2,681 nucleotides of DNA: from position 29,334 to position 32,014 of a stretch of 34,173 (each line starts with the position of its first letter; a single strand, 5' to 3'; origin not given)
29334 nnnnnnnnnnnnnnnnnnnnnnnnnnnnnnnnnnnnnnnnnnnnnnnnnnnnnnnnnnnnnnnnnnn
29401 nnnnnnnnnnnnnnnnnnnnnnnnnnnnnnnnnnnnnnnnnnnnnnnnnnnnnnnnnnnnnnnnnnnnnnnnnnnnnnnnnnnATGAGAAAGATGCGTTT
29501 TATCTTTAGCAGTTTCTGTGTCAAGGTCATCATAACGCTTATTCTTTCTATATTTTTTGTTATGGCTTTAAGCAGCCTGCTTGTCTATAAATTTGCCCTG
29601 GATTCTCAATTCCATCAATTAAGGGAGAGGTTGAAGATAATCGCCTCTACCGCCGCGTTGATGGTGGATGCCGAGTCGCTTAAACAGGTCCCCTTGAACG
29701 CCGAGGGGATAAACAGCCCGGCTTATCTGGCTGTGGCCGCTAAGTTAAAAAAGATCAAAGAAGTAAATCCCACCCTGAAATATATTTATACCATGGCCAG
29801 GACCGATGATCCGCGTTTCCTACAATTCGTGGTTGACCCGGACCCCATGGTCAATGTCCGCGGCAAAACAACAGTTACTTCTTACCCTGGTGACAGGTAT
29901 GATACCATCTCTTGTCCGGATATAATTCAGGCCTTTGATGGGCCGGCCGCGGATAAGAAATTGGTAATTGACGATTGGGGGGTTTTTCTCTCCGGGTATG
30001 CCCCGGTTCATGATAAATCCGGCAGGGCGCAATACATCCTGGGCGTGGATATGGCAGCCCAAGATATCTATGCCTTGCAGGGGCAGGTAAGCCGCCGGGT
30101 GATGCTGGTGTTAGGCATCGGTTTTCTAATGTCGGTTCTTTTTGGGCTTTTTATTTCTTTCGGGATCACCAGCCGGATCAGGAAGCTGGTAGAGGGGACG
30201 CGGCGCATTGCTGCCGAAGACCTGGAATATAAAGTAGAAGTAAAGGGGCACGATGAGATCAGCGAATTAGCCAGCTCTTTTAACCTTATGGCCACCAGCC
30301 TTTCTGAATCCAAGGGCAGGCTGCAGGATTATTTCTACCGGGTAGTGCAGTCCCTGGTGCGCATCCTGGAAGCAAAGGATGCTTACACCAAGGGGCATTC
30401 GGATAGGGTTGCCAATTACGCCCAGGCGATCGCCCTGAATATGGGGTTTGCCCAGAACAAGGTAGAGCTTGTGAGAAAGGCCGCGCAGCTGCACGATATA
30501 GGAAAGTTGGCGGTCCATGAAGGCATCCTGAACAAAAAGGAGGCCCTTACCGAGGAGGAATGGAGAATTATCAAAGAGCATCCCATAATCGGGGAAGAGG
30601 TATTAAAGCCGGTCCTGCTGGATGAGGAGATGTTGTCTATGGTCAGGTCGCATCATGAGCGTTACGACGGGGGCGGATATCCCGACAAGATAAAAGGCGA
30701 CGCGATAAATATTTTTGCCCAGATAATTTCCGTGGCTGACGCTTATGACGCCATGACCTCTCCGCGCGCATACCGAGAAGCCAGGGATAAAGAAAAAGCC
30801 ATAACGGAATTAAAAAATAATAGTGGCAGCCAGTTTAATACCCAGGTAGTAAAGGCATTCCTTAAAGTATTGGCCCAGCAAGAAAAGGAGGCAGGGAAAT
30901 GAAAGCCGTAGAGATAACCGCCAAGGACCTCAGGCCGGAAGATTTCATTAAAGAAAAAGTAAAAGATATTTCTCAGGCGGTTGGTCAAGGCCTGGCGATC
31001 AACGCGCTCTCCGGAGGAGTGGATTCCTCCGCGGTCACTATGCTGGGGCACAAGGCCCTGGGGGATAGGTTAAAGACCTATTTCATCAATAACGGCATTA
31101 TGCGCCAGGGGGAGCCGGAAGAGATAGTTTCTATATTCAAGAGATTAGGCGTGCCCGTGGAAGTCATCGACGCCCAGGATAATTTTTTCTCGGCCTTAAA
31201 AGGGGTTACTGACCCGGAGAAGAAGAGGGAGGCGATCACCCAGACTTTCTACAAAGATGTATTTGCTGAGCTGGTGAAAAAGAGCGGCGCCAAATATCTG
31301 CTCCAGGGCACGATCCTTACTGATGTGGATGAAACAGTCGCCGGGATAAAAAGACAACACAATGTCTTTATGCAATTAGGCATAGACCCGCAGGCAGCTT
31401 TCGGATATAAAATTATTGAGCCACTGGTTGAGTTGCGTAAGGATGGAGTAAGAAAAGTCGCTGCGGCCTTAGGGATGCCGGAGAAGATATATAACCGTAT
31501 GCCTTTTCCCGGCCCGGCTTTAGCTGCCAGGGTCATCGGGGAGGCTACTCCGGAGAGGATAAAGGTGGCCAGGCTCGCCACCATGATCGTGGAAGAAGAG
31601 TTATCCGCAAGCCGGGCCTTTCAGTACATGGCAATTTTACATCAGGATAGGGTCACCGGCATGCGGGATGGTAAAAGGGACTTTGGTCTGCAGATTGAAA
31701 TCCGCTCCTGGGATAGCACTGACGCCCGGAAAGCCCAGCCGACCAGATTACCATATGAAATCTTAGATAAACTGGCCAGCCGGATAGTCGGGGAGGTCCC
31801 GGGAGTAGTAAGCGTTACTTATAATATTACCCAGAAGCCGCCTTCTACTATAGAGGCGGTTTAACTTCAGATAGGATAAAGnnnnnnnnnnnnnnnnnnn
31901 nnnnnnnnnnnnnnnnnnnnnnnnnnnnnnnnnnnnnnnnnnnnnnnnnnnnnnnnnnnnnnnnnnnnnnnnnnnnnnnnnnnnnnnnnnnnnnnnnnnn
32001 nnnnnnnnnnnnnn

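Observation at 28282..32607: Self-contained c-di-GMP module with a probable receptor instead of a cyclase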

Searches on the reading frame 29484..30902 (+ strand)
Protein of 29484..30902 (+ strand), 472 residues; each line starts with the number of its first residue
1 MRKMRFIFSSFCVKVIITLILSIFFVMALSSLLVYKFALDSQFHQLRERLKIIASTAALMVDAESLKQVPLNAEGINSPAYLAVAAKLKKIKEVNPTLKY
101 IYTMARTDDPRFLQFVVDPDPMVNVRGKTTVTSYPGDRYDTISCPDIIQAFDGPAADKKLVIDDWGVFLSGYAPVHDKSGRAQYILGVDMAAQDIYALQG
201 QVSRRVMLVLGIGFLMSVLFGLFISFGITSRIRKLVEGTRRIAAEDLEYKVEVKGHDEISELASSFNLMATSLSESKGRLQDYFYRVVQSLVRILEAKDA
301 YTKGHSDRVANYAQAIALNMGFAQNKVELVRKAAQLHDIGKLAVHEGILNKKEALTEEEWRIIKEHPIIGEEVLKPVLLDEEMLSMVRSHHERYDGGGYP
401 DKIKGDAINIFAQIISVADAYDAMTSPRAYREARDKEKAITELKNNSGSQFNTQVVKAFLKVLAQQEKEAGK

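Call 3: search_protein_families(library=pfam, proteins=[window:29484-30902:+], max_evalue=0.1)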
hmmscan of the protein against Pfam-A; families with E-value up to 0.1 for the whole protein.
window:29484-30902:+ (472 aa): 4 families
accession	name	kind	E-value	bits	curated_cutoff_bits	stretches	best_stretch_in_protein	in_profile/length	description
PF13487.12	HD_5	-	8.9e-34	117.1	27.2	1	291-454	3-169/170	HD domain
PF01966.28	HD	-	5.8e-22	78.6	22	1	304-424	3-116/116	HD domain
PF00672.30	HAMP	-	9.6e-14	51.9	25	1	228-274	6-52/53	HAMP domain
PF08668.18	HDOD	-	0.0062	16.5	22.9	1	304-371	97-174/196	HDOD domain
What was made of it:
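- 29484..30902 (+): G2: membrane sensor HD-GYP phosphodiesterase. It comprises TM1 (residues 3-41), a periplasmic domain of unknown family (~42-201), TM2 (202-232), HAMP (228-274) and HD-GYP (291-454). Pfam HD_5 117 bits, HD 78.6, HAMP 51.9 (call 3).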

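Call 4: search_protein_families(library=ncbifam, proteins=[window:29484-30902:+], max_evalue=0.1)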
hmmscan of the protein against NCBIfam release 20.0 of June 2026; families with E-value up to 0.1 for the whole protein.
window:29484-30902:+ (472 aa): 31 families (the best 25 are shown)
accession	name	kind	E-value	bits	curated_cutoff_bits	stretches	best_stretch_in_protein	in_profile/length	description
NF053512.1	nitric_RR_NosR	exception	1.1e-40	140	400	1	267-469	157-360/422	response regulator c-di-GMP phosphodiesterase, NosR family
NF033092.0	HK_WalK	equivalog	2.1e-11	43.1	725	1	172-277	145-250/594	cell wall metabolism sensor histidine kinase WalK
NF012163.2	BaeS_SmeS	equivalog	2.8e-11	43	500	1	193-281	154-241/457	sensor histidine kinase efflux regulator BaeS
NF007837.0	PRK10549.1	equivalog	1e-10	40.9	603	1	200-286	160-246/466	envelope stress sensor histidine kinase BaeS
TIGR00277.1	HDIG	domain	7.6e-10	38.5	27.6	1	305-392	8-83/84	HDIG domain-containing metalloprotein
NF040691.1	MtrAB_MtrB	equivalog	4.1e-09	36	450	1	204-283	187-267/507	MtrAB system histidine kinase MtrB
NF041210.1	his_kin_PieS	equivalog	1.5e-07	30.8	850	1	208-281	171-244/474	two component system sensor histidine kinase PieS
NF045911.1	TCSHisKinNblS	equivalog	2.3e-07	29.5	1000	1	185-275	161-252/621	two-component system sensor histidine kinase NblS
TIGR01386.1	cztS_silS_copS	subfamily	1e-06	28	292.55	1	174-283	135-244/457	heavy metal sensor histidine kinase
NF011615.0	PRK15041.1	equivalog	1.7e-05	23.7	947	1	206-279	199-269/554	methyl-accepting chemotaxis protein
NF008468.0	PRK11360.1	equivalog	1.9e-05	23.3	646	1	171-279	164-269/616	two-component system sensor histidine kinase AtoS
NF008318.0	PRK11107.1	equivalog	3e-05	22.3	890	1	202-282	178-256/920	two-component sensor histidine kinase BarA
TIGR02621.3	cas3_GSU0051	exception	6e-05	22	400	1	304-342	673-711/854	type I-G CRISPR-associated helicase/endonuclease Cas3g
NF038389.1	ArsS_fam_HK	equivalog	0.00011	21.9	250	1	201-274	126-200/403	ArsS family sensor histidine kinase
NF038263.1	prot_phos_SiaA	equivalog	0.00011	20.9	700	1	203-282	309-388/658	biofilm regulation protein phosphatase SiaA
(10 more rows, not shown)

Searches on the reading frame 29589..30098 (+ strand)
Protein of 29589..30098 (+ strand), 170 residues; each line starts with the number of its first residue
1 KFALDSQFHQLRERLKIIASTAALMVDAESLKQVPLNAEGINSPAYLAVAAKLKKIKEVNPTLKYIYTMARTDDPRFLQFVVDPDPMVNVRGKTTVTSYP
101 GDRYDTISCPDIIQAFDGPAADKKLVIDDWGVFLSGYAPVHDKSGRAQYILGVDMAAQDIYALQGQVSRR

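Call 63: search_protein_families(library=pfam, proteins=[window:29589-30098:+], max_evalue=10)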
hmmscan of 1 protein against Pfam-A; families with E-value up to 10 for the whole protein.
window:29589-30098:+ (170 aa): 0 families
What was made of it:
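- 29484..30902 (+): No Pfam match for the periplasmic part (call 63).
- Tried and rejected: There was no Pfam match even at E<=10 (call 63).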

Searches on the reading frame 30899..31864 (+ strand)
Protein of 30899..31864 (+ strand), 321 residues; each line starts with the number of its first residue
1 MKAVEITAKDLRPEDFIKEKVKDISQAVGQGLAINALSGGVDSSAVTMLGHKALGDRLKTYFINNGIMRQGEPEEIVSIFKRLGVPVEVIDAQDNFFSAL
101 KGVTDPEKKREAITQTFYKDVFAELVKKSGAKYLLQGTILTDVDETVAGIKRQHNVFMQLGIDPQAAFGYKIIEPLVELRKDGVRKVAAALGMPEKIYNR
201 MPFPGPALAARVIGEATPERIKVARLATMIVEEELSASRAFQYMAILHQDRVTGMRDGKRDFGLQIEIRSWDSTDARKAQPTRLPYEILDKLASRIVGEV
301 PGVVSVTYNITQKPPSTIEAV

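Call 3: search_protein_families(library=pfam, proteins=[window:30899-31864:+], max_evalue=0.1)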
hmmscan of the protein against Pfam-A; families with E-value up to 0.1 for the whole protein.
window:30899-31864:+ (321 aa): 7 families
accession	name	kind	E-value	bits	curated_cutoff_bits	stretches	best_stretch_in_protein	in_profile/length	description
PF00958.27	GMP_synt_C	-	8e-21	74.3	27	1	238-319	10-91/92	GMP synthase C terminal domain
PF02540.23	NAD_synthase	-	1.4e-09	37.9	21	1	14-202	6-177/242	NAD synthase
PF01171.26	ATP_bind_3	-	1.7e-05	25.1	27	1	36-189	5-157/182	PP-loop family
PF06508.19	QueC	-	0.00048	20.1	22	1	33-93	2-61/210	Queuosine biosynthesis protein QueC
PF00733.27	Asn_synthase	-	0.00094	19.4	21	1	37-137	24-125/354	Asparagine synthase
PF03054.22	tRNA_Me_trans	-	0.0045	17.1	20.6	0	35-98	5-78/202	tRNA methyl transferase HUP domain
PF18419.6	ATP-grasp_6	-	0.085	12.9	25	0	83-98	17-32/54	ATP-grasp-like domain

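Call 4: search_protein_families(library=ncbifam, proteins=[window:30899-31864:+], max_evalue=0.1)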
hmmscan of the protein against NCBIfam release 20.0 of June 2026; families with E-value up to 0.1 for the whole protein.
window:30899-31864:+ (321 aa): 19 families
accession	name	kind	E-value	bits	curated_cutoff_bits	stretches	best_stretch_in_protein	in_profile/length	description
TIGR00884.1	guaA_Cterm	equivalog_domain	1e-92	310.7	338.75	1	15-319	1-308/310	glutamine-hydrolyzing GMP synthase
NF000848.1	PRK00074.1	equivalog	2.9e-84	283.5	400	1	8-319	191-510/512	glutamine-hydrolyzing GMP synthase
TIGR00268.2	TIGR00268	equivalog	3.3e-13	49.5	150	1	35-229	18-191/259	ATP-dependent sacrificial sulfur transferase LarE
NF010587.0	PRK13980.1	equivalog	5.9e-11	42.1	255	1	15-98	16-100/267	NAD+ synthase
TIGR00552.1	nadE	equivalog_domain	3.1e-10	39.7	63.65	2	14-114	10-108/251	NAD(+) synthase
NF010367.0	PRK13795.1-2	equivalog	7.6e-08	31.2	456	1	34-108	246-319/584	hypothetical protein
NF002048.0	PRK00876.1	subfamily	2e-05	23.6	313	1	14-57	24-64/330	NAD(+) synthase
NF001979.1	PRK00768.1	equivalog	0.00013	21.5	250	1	173-202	179-208/266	NAD(+) synthase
TIGR02432.1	lysidine_TilS_N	equivalog_domain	0.0004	20.4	93.6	1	36-190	5-162/189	tRNA lysidine(34) synthetase TilS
NF001138.1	PRK00143.1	equivalog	0.0014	17.6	284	1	35-97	4-73/345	tRNA 2-thiouridine(34) synthase MnmA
NF006327.0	PRK08557.1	equivalog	0.0014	17.5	366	1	26-108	176-257/415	hypothetical protein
TIGR01536.1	asn_synth_AEB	equivalog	0.0028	16.7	267.1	1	36-66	258-288/517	asparagine synthase (glutamine-hydrolyzing)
NF010366.0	PRK13795.1-1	equivalog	0.007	14.6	745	1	36-108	272-345/667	hypothetical protein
NF010369.0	PRK13795.1-4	equivalog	0.0082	14.4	1086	1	33-106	255-330/633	hypothetical protein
NF010368.0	PRK13795.1-3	equivalog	0.019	13.2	588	1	21-106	239-322/635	hypothetical protein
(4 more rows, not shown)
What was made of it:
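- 30899..31864 (+): G3: GMP synthase subunit B (ATP pyrophosphatase), the stand-alone form. TIGR00884 310.7 bits against a cutoff of 338.75 (call 4).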

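Call 26: search_solved_structures(query=window:30899-31864:+, max_evalue=1e-10)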
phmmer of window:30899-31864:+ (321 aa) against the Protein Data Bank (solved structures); distinct sequences matched with E-value up to 1e-10: 13.
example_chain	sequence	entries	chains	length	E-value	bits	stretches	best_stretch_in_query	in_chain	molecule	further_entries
2dpl_A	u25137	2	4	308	1.1e-84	287.2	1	16-319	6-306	GMP synthase [glutamine-hydrolyzing] subunit B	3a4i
6jp9_A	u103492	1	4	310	1.6e-73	250.6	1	13-319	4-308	GMP synthase [glutamine-hydrolyzing] subunit B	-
3tqi_A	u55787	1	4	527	9.2e-59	202.1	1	15-319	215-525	GMP synthase [glutamine-hydrolyzing]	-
7sbc_A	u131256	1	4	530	8.1e-58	199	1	13-319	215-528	GMP synthase [glutamine-hydrolyzing]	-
2ywb_A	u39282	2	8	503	5.9e-55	189.6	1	8-319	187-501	GMP synthase [glutamine-hydrolyzing]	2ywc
7mo6_A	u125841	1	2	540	1.5e-53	185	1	15-319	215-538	GMP synthase [glutamine-hydrolyzing]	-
1gpm_A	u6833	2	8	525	2.1e-52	181.3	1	13-319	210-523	GMP SYNTHETASE | GMP synthase [glutamine-hydrolyzing]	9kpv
5tw7_A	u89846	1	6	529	1.4e-51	178.5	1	15-319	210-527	GMP synthase [glutamine-hydrolyzing]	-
3uow_A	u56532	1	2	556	1.9e-45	158.4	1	17-319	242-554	GMP synthetase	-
4wio_A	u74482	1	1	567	2e-45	158.4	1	17-319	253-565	GMP synthetase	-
7zu9_A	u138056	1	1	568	2e-45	158.4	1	17-319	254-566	Glutamine amidotransferase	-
4wim_A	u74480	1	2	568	2e-45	158.3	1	17-319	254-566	GMP synthetase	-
2vxo_A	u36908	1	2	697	9.8e-28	100.3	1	98-218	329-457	GMP SYNTHASE [GLUTAMINE-HYDROLYZING]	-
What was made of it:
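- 30899..31864 (+): Best solved relative 2dpl, 'GMP synthase subunit B', E 1e-84 (call 26).
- On GMP synthase ATP-PPase subunit (GuaA-B): The best solved match is 2dpl subunit B at E 1e-84 (call 26).
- Closest known: Two-subunit. Same: E is 1e-84 and 2e-74 (call 26).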

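Call 51: find_homologous_proteins(query=window:30899-31864:+, max_evalue=1e-20)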
Query window:30899-31864:+ (321 aa): 8000 proteins with E <= 1e-20 among 8000 candidates; the best 120 are listed.
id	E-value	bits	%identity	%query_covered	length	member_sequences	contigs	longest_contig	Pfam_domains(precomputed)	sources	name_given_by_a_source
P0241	1.7e-204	695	100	100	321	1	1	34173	PF00958.28,PF01171.27,PF02540.24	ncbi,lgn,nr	ncbi:MAG: ATP-binding protein [Candidatus Omnitrophica bacterium]|nr:ATP-binding protein [Candidatus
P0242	5.5e-169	579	81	100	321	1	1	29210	PF00958.28,PF06508.20,PF01171.27,PF02540.24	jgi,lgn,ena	-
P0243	7.8e-169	578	81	100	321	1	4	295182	PF00958.28,PF06508.20,PF01171.27,PF02540.24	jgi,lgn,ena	jgi:GMP synthase (glutamine-hydrolysing)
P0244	5.0e-168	576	81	99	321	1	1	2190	PF00958.28,PF06508.20,PF01171.27,PF02540.24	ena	-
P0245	1.9e-167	574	79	100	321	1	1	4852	PF00958.28,PF00733.28,PF01171.27,PF02540.24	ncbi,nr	ncbi:MAG: ExsB family transcriptional regulator [Candidatus Omnitrophica bacterium]|nr:ExsB family t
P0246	2.7e-167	573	83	97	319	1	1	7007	PF00958.28,PF01171.27,PF02540.24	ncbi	-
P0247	3.1e-167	573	80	100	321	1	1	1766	PF00958.28,PF01171.27,PF02540.24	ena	-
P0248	4.9e-167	572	80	100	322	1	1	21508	PF00958.28,PF00733.28,PF01171.27,PF02540.24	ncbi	-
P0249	6.8e-167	572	80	99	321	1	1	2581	PF00958.28,PF01171.27,PF02540.24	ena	-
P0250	1.3e-166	571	79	100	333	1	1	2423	PF00958.28,PF01171.27,PF02540.24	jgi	jgi:GMP synthase (glutamine-hydrolysing)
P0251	1.4e-166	571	80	100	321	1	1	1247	PF00958.28,PF06508.20,PF01171.27,PF02540.24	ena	-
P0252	6.1e-166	569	81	100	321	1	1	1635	PF00958.28,PF00733.28,PF01171.27,PF02540.24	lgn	-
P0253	6.5e-166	569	79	100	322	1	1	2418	PF00958.28,PF00733.28,PF01171.27,PF02540.24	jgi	jgi:GMP synthase (glutamine-hydrolysing)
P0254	1.4e-165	568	81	100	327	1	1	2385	PF00958.28,PF00733.28,PF06508.20,PF01171.27,PF02540.24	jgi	jgi:GMP synthase (glutamine-hydrolysing)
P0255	1.6e-165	567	79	100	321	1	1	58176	PF00958.28,PF01171.27,PF02540.24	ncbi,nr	ncbi:MAG: ExsB family transcriptional regulator [Omnitrophica WOR_2 bacterium RBG_13_41_10]|nr:MAG: 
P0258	4.0e-165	566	79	100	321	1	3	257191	PF00958.28,PF01171.27,PF02540.24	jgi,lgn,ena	-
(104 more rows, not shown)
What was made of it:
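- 30899..31864 (+): The 120 best relatives are all 311-333 aa (call 51).
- G3 is the phylum's standard form (calls 26, 51).
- Tried and rejected: This was rejected because all 120 best relatives are stand-alone and 77-83% identical, and the best solved match is subunit B (calls 26, 51).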

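Call 52: find_encoding_contigs(protein=P0243, flank=6000, max_places=1)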
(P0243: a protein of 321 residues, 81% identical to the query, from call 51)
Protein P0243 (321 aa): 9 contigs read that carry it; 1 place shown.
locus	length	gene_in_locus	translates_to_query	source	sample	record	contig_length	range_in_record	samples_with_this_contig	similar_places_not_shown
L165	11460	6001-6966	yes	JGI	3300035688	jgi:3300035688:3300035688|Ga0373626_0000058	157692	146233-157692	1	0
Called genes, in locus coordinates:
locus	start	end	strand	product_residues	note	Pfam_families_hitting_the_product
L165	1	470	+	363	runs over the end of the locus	PF12826:HHH_2 (faint), PF02481:DNA_processg_A, PF17782:WHD_DprA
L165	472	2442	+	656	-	PF01751:Toprim, PF01131:Topoisom_bac, PF01396:Zn_ribbon_Top1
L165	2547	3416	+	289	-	PF02899:Phage_int_SAM_1, PF13102:Phage_int_SAM_5 (weak), PF13495:Phage_int_SAM_4 (weak), PF00589:Phage_integrase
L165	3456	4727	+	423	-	PF04413:Glycos_transf_N, PF00534:Glycos_transf_1 (weak)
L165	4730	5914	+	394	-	PF00072:Response_reg (weak), PF00990:GGDEF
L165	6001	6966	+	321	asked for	PF02540:NAD_synthase (weak), PF01171:ATP_bind_3 (weak), PF06508:QueC (faint), PF00958:GMP_synt_C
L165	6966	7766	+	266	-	PF12146:Hydrolase_4, PF00561:Abhydrolase_1, PF12697:Abhydrolase_6 (weak)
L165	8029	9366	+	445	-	PF02812:ELFV_dehydrog_N, PF00208:ELFV_dehydrog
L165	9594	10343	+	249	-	PF01590:GAF, PF13185:GAF_2, PF13492:GAF_3, PF03861:ANTAR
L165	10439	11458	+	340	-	?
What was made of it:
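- A close relative has kdtA-G1-guaAB (L165, call 52).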

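Call 53: find_encoding_contigs(protein=P0258, flank=6000, max_places=1)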
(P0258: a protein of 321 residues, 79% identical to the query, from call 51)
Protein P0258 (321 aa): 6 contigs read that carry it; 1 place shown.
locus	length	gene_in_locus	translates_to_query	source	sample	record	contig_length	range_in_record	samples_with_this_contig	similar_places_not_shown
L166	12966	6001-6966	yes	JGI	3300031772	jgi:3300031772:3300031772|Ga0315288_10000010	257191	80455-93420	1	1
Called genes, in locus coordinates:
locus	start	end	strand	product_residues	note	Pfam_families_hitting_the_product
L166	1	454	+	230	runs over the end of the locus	PF09411:PagL, PF13505:OMP_b-brl (weak)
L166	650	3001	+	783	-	PF05170:AsmA (weak), PF05359:DUF748, PF13116:YhdP (faint)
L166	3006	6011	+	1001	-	PF00009:GTP_EFTU, PF03144:GTP_EFTU_D2, PF22042:EF-G_D2, PF14492:EFG_III, PF16658:RF3_C (weak), PF03764:EFG_IV, PF00679:EFG_C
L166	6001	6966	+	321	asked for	PF02540:NAD_synthase, PF01171:ATP_bind_3 (weak), PF00958:GMP_synt_C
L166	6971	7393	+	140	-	-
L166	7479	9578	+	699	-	PF03030:H_PPase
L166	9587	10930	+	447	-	PF00291:PALP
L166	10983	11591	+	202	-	PF04542:Sigma70_r2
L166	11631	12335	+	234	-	-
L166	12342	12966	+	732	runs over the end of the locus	PF12770:CHAT, PF01364:Peptidase_C25, PF00515:TPR_1 (weak), PF07719:TPR_2 (weak), PF13424:TPR_12, PF13424:TPR_12, PF17874:TPR_MalT, PF13424:TPR_12, +12 more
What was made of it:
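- In L166 it follows an EF-G-like gene (call 53).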
